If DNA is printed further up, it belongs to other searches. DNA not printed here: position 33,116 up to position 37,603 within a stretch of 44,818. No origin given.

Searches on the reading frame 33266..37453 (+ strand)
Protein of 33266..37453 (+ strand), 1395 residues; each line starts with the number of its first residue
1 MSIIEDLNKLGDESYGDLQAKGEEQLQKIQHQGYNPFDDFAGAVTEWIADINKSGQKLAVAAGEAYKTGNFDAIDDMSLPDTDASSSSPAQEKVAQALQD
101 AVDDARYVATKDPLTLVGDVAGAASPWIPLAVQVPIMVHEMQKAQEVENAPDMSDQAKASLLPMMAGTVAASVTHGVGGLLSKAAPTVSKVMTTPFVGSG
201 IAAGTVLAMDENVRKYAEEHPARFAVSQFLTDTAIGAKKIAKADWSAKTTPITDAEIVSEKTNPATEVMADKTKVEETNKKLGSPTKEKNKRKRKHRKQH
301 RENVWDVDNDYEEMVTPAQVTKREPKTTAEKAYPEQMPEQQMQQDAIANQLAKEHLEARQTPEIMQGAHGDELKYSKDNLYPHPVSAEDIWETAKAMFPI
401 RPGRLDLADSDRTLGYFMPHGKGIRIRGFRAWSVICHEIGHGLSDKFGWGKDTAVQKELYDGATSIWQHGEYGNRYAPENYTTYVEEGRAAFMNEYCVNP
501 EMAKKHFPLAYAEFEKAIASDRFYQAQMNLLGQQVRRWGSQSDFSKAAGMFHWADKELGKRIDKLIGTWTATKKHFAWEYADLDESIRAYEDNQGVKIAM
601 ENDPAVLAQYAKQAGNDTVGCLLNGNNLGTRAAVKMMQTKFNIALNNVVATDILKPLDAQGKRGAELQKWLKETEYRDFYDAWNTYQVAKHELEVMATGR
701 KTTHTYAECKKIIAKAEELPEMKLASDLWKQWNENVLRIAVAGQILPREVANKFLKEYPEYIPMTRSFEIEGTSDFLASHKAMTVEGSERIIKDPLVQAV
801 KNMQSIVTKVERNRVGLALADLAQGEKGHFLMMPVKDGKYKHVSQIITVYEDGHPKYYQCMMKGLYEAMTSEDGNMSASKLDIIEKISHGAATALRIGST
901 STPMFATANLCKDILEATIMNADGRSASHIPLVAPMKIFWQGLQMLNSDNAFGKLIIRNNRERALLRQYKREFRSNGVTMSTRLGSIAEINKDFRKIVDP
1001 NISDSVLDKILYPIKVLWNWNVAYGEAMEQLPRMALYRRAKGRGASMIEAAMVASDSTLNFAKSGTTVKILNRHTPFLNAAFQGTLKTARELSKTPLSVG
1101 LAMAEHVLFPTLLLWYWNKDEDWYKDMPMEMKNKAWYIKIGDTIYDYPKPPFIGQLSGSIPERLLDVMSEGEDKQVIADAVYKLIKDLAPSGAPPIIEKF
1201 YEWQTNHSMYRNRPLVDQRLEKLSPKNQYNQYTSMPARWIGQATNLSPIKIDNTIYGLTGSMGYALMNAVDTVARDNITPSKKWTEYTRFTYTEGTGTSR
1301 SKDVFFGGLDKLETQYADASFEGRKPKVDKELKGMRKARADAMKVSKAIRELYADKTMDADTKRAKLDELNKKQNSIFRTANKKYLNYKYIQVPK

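Call 4: search_protein_families(library=pfam, proteins=[window:33266-37453:+], max_evalue=0.1)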
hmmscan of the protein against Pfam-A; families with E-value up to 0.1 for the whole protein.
window:33266-37453:+ (1395 aa): 1 family
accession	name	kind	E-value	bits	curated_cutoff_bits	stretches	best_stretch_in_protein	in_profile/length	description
PF18857.6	LPD38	-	7.5e-31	108.1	27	1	1121-1287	1-186/189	Large polyvalent protein associated domain 38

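Call 5: search_protein_families(library=phrogs, proteins=[window:33266-37453:+], max_evalue=0.01)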
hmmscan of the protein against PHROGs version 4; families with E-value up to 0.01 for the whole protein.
window:33266-37453:+ (1395 aa): 3 families
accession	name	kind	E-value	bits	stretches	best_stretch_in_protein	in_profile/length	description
phrog_9854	-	unknown function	2.4e-62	212.1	1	683-1383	918-1632/1636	-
phrog_18222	-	unknown function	4.2e-24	85.1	1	1007-1256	1705-1955/2118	-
phrog_14770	-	unknown function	1.5e-13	49.5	1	798-1102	2760-3085/3427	-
